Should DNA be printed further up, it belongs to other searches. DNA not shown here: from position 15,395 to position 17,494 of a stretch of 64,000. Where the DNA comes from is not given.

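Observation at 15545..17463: Unusual three-domain redox fusion with a translationally coupled Rossmann-only mini-ORF, next to an AraC regulator in an AT-rich block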

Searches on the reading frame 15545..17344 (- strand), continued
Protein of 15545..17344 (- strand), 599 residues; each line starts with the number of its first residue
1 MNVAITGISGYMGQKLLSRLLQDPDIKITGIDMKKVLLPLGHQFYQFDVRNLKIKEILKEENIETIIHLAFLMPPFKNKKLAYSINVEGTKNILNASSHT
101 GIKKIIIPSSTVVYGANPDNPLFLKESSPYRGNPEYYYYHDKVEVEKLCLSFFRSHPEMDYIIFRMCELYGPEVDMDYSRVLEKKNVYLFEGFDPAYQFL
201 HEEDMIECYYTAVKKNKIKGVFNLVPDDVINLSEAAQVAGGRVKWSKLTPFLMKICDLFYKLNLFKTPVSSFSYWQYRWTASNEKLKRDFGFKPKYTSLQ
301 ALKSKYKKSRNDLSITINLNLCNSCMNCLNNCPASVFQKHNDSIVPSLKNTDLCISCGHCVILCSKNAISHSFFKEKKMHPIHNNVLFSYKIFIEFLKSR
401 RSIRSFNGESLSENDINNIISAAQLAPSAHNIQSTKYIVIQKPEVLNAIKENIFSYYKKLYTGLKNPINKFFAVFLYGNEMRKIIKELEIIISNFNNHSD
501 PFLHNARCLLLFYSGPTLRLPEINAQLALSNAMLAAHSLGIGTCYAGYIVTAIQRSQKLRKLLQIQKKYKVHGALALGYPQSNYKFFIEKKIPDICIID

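Call 18: search_protein_families(library=pfam, proteins=[L004:6573-8330:-, L004:8896-9561:+, L004:8282-8740:+, L004:11785-12321:+, L004:12342-13067:-, L004:13043-13843:+, L004:13818-15851:+, L004:5060-6088:+, L004:4979-6094:-, L004:12143-12700:+], max_evalue=0.001)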
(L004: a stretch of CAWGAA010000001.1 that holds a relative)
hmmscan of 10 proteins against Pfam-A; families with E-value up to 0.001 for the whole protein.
L004:6573-8330:- (585 aa): 1 family
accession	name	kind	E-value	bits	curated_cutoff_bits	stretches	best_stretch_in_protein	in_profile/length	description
PF01804.23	Penicil_amidase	-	2.9e-121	407.1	21.3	1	83-574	211-674/675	Penicillin amidase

L004:8896-9561:+ (221 aa): 0 families

L004:8282-8740:+ (152 aa): 0 families

L004:11785-12321:+ (178 aa): 0 families

L004:12342-13067:- (241 aa): 0 families

L004:13043-13843:+ (266 aa): 1 family
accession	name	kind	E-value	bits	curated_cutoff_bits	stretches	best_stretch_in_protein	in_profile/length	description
PF04672.18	Methyltransf_19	-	5.4e-48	164.3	26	1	9-252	6-256/268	S-adenosyl methyltransferase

L004:13818-15851:+ (677 aa): 8 families
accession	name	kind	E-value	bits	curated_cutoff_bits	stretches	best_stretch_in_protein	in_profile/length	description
PF00072.30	Response_reg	-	2.1e-22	79.8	30.2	1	552-663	1-110/111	Response regulator receiver domain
PF02518.31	HATPase_c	-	4.8e-18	66.1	26.4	1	399-530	2-110/111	Histidine kinase-, DNA gyrase B-, and HSP90-like ATPase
PF13426.13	PAS_9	-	6.1e-12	46.2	27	1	176-275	2-103/103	PAS domain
PF00989.32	PAS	-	2.4e-10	40.9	22.6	1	170-272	6-112/113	PAS fold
PF08448.16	PAS_4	-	6.8e-09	36.4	23.1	1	176-278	6-110/110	PAS fold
PF00512.31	HisKA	-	5.7e-07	29.9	26.9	1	292-356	2-65/66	His Kinase A (phospho-acceptor) domain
PF08447.18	PAS_3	-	7.5e-05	23.4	25.6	0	188-265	2-84/89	PAS fold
PF13188.13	PAS_8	-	0.00018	21.7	21.8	1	173-219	9-55/65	PAS domain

L004:5060-6088:+ (342 aa): 0 families

L004:4979-6094:- (371 aa): 2 families
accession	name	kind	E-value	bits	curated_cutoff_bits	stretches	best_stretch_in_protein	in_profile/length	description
PF04055.27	Radical_SAM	-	2.3e-16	60.9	29.5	1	79-214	2-147/166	Radical SAM superfamily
PF13353.11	Fer4_12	-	5.1e-05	24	22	1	82-144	13-77/137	4Fe-4S single cluster domain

L004:12143-12700:+ (185 aa): 0 families

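Call 23: search_protein_representatives(protein=window:15545-17344:-)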
Query: 599 residues. Proteins with E-value up to 0.001 (for the whole library): 14216; up to 1e-10: 3301; up to 1e-30: 363. The best 150 are listed.
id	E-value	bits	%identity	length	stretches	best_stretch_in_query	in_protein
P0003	4.2e-187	640.0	46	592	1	1-595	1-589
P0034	4.3e-90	319.7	49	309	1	1-307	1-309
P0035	6.8e-78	279.4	48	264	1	47-307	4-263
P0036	1.4e-59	218.9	40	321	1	2-313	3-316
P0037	2.4e-59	218.1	38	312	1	3-306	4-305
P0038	1.2e-57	212.5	38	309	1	1-306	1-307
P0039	1.8e-56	208.7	37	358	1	3-311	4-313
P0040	8.4e-56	206.5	37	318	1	2-311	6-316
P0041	1.2e-55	205.9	36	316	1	4-303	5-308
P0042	5.0e-55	203.9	38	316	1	2-308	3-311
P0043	1.0e-54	202.9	35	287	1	317-594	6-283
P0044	1.5e-54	202.3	39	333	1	3-305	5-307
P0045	1.3e-53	199.3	36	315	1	1-305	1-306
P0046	2.2e-53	198.5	34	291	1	314-596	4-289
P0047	1.3e-52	196.0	37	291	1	315-598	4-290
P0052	6.0e-51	190.4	35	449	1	309-591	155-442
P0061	2.8e-49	184.9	36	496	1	2-305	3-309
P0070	6.5e-48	180.4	35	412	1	2-310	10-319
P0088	1.0e-44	169.9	39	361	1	3-241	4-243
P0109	1.9e-42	162.3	33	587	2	2-308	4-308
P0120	1.2e-41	159.7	32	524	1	310-591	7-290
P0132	2.0e-40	155.7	34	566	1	2-306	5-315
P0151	1.3e-39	153.0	30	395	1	3-311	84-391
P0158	5.7e-39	150.9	34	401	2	3-270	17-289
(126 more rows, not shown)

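Call 24: search_protein_families(library=ncbifam, proteins=[window:15545-17344:-, P0043, P0034, P0109], max_evalue=0.001)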
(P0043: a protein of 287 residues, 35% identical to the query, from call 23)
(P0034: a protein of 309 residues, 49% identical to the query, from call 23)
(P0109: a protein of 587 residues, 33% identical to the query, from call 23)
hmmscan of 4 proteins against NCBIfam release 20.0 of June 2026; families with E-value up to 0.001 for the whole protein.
window:15545-17344:- (599 aa): 53 families (the best 25 are shown)
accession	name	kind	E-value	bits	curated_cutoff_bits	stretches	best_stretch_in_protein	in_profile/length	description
NF007956.0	PRK10675.1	subfamily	3.3e-14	52.7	394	1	1-167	1-178/338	UDP-glucose 4-epimerase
TIGR01179.1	galE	equivalog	3.6e-14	52.3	262.3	1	3-173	2-180/332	UDP-glucose 4-epimerase GalE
NF008033.1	PRK10765.1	equivalog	9.8e-13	48.1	223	2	393-449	4-60/240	oxygen-insensitive NADPH nitroreductase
NF042423.1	oxyalk_red_Shew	equivalog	1.3e-12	47.4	580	1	3-184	11-189/331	2-alkyl-3-oxoalkanoate reductase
NF043039.1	HgcAB_like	equivalog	1.6e-11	44.4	285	1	291-370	274-350/350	HgcAB-like fusion protein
TIGR04180.1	EDH_00030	hypoth_equivalog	6e-11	41.9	475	1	47-173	56-179/297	NAD-dependent 4,6-dehydratase LegB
TIGR02197.1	heptose_epim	equivalog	1.7e-10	40.6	274.6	1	4-229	2-246/316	ADP-glyceromanno-heptose 6-epimerase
NF004520.0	PRK05865.1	equivalog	1.6e-08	33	1509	1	1-256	1-214/854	sugar epimerase family protein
NF043036.1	ErythonDh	equivalog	4.6e-08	32.6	325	1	1-118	1-133/321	D-erythronate dehydrogenase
NF040864.1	HgcB_ferredoxin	equivalog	5e-08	32.7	99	1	313-370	7-62/93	mercury methylation ferredoxin HgcB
TIGR02476.1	BluB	equivalog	1.3e-07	31.2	150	1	393-453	9-69/205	5,6-dimethylbenzimidazole synthase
NF045790.1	OxalOxreddelta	equivalog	3e-07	29.9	230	1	317-370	257-307/316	oxalate oxidoreductase subunit delta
NF058621.1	DiazavRedAvaA7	equivalog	6.7e-07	29.2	400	1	84-229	88-234/304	3-diazoavenalumate denitrifying reductase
TIGR02700.1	flavo_MJ0208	hypoth_equivalog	1.3e-06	27.8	251.35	1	312-372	140-197/234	dihydromethanopterin reductase (acceptor)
TIGR03553.1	F420_FbiB_CTERM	equivalog_domain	1.4e-06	28.2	249.55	0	397-446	3-52/194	F420 biosynthesis protein FbiB, C-terminal domain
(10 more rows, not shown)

P0043 (287 aa): 40 families (the best 25 are shown)
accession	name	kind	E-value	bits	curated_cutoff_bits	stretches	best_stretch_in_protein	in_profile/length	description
TIGR02476.1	BluB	equivalog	8e-09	35.2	150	1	80-139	7-66/205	5,6-dimethylbenzimidazole synthase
NF040864.1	HgcB_ferredoxin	equivalog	1.3e-08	34.5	99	1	4-58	9-61/93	mercury methylation ferredoxin HgcB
NF008033.1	PRK10765.1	equivalog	1.5e-08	34.4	223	1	81-145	3-68/240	oxygen-insensitive NADPH nitroreductase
NF040684.1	PorD_Arch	equivalog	2.7e-08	33.8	120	1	5-59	28-80/85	pyruvate synthase subunit PorD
NF043039.1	HgcAB_like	equivalog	9.4e-08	32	285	1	3-58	294-349/350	HgcAB-like fusion protein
TIGR03553.1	F420_FbiB_CTERM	equivalog_domain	1.2e-07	31.7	249.55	1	85-152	2-69/194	F420 biosynthesis protein FbiB, C-terminal domain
TIGR00402.1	napF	equivalog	1.3e-07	31.7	102.2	1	6-58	32-84/149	ferredoxin-type protein NapF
NF009810.0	PRK13294.1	equivalog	1.7e-07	30.5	304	1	83-151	255-323/449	coenzyme F420-0:L-glutamate ligase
NF045790.1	OxalOxreddelta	equivalog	2.7e-07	30.1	230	1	7-59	258-307/316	oxalate oxidoreductase subunit delta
TIGR02179.1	PorD_KorD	subfamily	3.6e-07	30.2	60.05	1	6-59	22-73/78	2-oxoacid:acceptor oxidoreductase, delta subunit, pyruvate/2-ketoisovalerate family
TIGR04041.1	activase_YjjW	hypoth_equivalog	7.8e-07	28.8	250.2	1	9-57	41-86/276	YjjW family glycine radical enzyme activase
TIGR02060.1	aprB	equivalog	1.2e-06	28.4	135.65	1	10-59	14-63/132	adenylyl-sulfate reductase subunit beta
NF043069.1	T4HPD_activ_SAM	equivalog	1.3e-06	28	425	1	4-57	46-96/299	trans-4-hydroxy-L-proline dehydratase activase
NF058577.1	FdxA_fam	equivalog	1.5e-06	28.3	65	1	6-57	4-52/52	4Fe-4S ferredoxin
TIGR04105.1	FeFe_hydrog_B1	subfamily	1.6e-06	27.1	450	2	40-71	141-172/462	monomeric [FeFe] hydrogenase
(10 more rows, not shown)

P0034 (309 aa): 21 families
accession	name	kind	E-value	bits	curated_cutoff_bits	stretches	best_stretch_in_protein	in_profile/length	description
TIGR01179.1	galE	equivalog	2.8e-20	72.4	262.3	1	3-179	2-185/332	UDP-glucose 4-epimerase GalE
TIGR04180.1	EDH_00030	hypoth_equivalog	2.7e-16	59.5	475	1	39-244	47-257/297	NAD-dependent 4,6-dehydratase LegB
NF004520.0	PRK05865.1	equivalog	3.9e-16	58.1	1509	1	1-276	1-239/854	sugar epimerase family protein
NF058621.1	DiazavRedAvaA7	equivalog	2e-15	57.2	400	1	1-300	1-296/304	3-diazoavenalumate denitrifying reductase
NF007956.0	PRK10675.1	subfamily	1.9e-14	53.6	394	1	2-167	2-177/338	UDP-glucose 4-epimerase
NF042423.1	oxyalk_red_Shew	equivalog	2.3e-14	53.2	580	1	3-187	11-191/331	2-alkyl-3-oxoalkanoate reductase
TIGR02197.1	heptose_epim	equivalog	7.8e-14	51.5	274.6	1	3-234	1-251/316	ADP-glyceromanno-heptose 6-epimerase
NF043036.1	ErythonDh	equivalog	1.5e-13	50.6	325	1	1-154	1-164/321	D-erythronate dehydrogenase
TIGR03466.1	HpnA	hypoth_equivalog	2.5e-12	46.3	367.65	1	3-296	3-307/327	hopanoid-associated sugar epimerase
NF042422.1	oxyalk_red_OleD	equivalog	8.3e-12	45.1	580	1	1-187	1-185/329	2-alkyl-3-oxoalkanoate reductase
TIGR01181.1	dTDP_gluc_dehyt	equivalog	8.3e-11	41.5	365.1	1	40-304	49-304/321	dTDP-glucose 4,6-dehydratase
NF052578.1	StrlDmthSdmBMthl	equivalog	2.9e-10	40.4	600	1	1-249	1-251/328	sterol demethylase protein SdmB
NF050030.1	thlkprotThyD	equivalog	1.6e-08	34.1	400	1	1-247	1-254/305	thylakoid membrane protein ThyD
NF008872.0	PRK11908.1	equivalog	1.6e-08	34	294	1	3-175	4-184/349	bifunctional UDP-4-keto-pentose/UDP-xylose synthase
TIGR01214.1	rmlD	equivalog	3e-08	33.1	224.05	1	3-259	2-246/285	dTDP-4-dehydrorhamnose reductase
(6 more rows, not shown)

P0109 (587 aa): 40 families (the best 25 are shown)
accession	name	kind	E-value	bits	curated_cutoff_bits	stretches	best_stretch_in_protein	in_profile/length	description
TIGR04180.1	EDH_00030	hypoth_equivalog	9.8e-18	64.2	475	1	45-175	50-179/297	NAD-dependent 4,6-dehydratase LegB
NF042423.1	oxyalk_red_Shew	equivalog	3.8e-14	52.5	580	1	46-180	51-183/331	2-alkyl-3-oxoalkanoate reductase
TIGR01179.1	galE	equivalog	5.4e-13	48.5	262.3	1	45-182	48-187/332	UDP-glucose 4-epimerase GalE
TIGR03466.1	HpnA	hypoth_equivalog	4.9e-11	42.1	367.65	1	45-162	44-163/327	hopanoid-associated sugar epimerase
NF007956.0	PRK10675.1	subfamily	5e-11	42.3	394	1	45-177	51-186/338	UDP-glucose 4-epimerase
NF043036.1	ErythonDh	equivalog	7.6e-11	41.8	325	1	24-148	31-157/321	D-erythronate dehydrogenase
NF040770.1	hetero_SS_HdrA2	exception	1.2e-10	40.1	1100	1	511-578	571-637/777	CoB-CoM heterodisulfide reductase HdrA2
NF045874.1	Vhu_polyferre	exception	1.5e-09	37.1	600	1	511-569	123-182/381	F420-non-reducing hydrogenase associated-polyferredoxin VhuB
NF041293.1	G6PDh_Azf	equivalog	3e-09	36.7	400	1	2-213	2-199/252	NAD-dependent glucose-6-phosphate dehydrogenase Azf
TIGR02197.1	heptose_epim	equivalog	4.5e-09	35.9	274.6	1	50-152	52-150/316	ADP-glyceromanno-heptose 6-epimerase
NF004520.0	PRK05865.1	equivalog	6.9e-09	34.1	1509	1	5-218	3-174/854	sugar epimerase family protein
NF042422.1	oxyalk_red_OleD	equivalog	7.1e-09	35.5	580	1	55-180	53-177/329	2-alkyl-3-oxoalkanoate reductase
TIGR04105.1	FeFe_hydrog_B1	subfamily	1e-08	34.3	450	1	511-562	106-160/462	monomeric [FeFe] hydrogenase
NF052578.1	StrlDmthSdmBMthl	equivalog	1.1e-08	35.2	600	1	46-120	45-121/328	sterol demethylase protein SdmB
TIGR02700.1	flavo_MJ0208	hypoth_equivalog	3e-08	33.2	251.35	1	515-582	147-215/234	dihydromethanopterin reductase (acceptor)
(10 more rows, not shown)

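Call 25: search_solved_structures(query=window:15545-17344:-, max_evalue=0.001)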
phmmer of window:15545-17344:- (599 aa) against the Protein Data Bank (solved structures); distinct sequences matched with E-value up to 0.001: 68 (the best 60 are shown).
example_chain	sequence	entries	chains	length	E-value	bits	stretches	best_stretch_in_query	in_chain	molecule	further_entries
1lrk_A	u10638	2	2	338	2.4e-12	49.7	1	1-171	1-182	UDP-glucose 4-epimerase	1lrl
1lrj_A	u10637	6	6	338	2.4e-12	49.7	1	1-171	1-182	UDP-glucose 4-epimerase | UDP-GALACTOSE 4-EPIMERASE | UDP-GALACTOSE-4-EPIMERASE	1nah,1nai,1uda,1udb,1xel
1kvs_A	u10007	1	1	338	6.3e-12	48.3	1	1-171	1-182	UDP-GALACTOSE 4-EPIMERASE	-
1kvq_A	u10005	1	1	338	6.4e-12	48.3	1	1-171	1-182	UDP-GALACTOSE 4-EPIMERASE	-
1kvt_A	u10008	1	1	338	1.6e-11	47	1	1-171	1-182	UDP-GALACTOSE 4-EPIMERASE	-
1udc_A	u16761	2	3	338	1.7e-11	46.9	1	1-171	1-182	UDP-GALACTOSE-4-EPIMERASE | UDP-GALACTOSE 4-EPIMERASE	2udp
5gy7_A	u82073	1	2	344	1.7e-11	46.9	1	1-171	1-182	UDP-glucose 4-epimerase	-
1a9z_A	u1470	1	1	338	2.3e-11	46.5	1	1-171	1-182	UDP-GALACTOSE 4-EPIMERASE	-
6dnt_A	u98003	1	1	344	2.6e-11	46.3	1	2-203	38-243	NAD-dependent epimerase/dehydratase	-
1kvr_A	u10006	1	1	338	4.3e-11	45.6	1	1-171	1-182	UDP-GALACTOSE 4-EPIMERASE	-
1kvu_A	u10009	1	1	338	5.9e-11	45.1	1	1-171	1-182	UDP-GALACTOSE 4-EPIMERASE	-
4g8s_A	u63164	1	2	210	1.1e-10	44.3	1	385-454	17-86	Nitroreductase family protein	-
1a9y_A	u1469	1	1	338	1.5e-10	43.7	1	1-171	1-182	UDP-GALACTOSE 4-EPIMERASE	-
5y1d_A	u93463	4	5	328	2.1e-10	43.3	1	3-156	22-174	NAD dependent epimerase/dehydratase family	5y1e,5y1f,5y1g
4dn2_A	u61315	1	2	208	3.7e-10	42.5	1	385-458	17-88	Nitroreductase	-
3ek3_A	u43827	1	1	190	2.2e-08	36.6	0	504-582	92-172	Nitroreductase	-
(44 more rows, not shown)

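Call 27: list_cluster_members(proteins=[window:15545-17344:-, window:17696-18775:-, window:14789-15247:-, window:13064-14698:-, window:18940-20775:+, window:20791-22329:-])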
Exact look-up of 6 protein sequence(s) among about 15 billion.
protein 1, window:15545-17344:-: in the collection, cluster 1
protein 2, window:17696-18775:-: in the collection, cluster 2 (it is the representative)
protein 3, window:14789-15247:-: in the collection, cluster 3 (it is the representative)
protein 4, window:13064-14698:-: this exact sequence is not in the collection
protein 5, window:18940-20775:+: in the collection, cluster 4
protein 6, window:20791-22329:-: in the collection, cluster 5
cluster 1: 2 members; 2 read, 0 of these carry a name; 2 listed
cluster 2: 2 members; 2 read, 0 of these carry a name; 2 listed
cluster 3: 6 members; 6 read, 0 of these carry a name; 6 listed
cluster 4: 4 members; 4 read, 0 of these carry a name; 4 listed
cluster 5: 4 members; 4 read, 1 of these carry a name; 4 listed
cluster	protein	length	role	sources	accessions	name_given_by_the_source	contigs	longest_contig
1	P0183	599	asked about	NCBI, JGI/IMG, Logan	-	-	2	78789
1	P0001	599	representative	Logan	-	-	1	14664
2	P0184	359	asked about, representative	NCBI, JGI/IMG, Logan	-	-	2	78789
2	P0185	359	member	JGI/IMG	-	-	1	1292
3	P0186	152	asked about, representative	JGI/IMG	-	-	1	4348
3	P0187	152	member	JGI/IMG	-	-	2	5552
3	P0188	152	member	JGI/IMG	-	-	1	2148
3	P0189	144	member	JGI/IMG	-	-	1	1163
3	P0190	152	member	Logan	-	-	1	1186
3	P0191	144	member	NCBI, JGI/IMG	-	-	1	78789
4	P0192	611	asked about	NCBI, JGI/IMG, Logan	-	-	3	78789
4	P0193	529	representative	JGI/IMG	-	-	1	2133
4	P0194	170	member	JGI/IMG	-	-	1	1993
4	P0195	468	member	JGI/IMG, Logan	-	-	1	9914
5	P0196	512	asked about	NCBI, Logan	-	-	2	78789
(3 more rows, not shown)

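Call 34: find_encoding_contigs(protein=P0034, flank=8000, max_places=4)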
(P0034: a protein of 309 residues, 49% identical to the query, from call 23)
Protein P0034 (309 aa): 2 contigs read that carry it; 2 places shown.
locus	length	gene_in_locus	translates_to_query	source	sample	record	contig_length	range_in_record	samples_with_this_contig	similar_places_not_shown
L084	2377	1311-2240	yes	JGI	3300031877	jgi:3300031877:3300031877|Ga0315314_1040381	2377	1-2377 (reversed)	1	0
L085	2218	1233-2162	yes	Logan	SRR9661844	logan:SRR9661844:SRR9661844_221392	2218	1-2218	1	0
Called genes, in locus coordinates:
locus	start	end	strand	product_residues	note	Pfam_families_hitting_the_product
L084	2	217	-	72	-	?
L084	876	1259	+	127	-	-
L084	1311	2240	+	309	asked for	PF01073:3Beta_HSD, PF01370:Epimerase, PF04321:RmlD_sub_bind, PF13460:NAD_binding_10 (weak), PF16363:GDP_Man_Dehyd, PF07993:NAD_binding_4 (weak)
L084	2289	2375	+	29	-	?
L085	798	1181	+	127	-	-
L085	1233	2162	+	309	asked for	PF01073:3Beta_HSD, PF01370:Epimerase, PF04321:RmlD_sub_bind, PF13460:NAD_binding_10 (weak), PF16363:GDP_Man_Dehyd, PF07993:NAD_binding_4 (weak)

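Call 35: find_encoding_contigs(protein=P0043, flank=8000, max_places=4)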
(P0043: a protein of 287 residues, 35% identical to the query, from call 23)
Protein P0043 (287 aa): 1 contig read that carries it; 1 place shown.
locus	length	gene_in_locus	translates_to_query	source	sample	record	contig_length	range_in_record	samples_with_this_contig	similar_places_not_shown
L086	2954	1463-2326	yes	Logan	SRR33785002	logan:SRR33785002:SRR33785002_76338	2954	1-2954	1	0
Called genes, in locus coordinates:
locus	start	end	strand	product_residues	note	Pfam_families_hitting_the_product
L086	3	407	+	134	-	?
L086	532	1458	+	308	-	PF01073:3Beta_HSD, PF01370:Epimerase, PF04321:RmlD_sub_bind (weak), PF16363:GDP_Man_Dehyd, PF07993:NAD_binding_4 (weak)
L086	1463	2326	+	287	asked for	PF12797:Fer4_2 (faint), PF12837:Fer4_6 (faint), PF13237:Fer4_10, PF14697:Fer4_21 (weak), PF12838:Fer4_7, PF13187:Fer4_9, PF00037:Fer4 (weak), PF00881:Nitroreductase, +1 more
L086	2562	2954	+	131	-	?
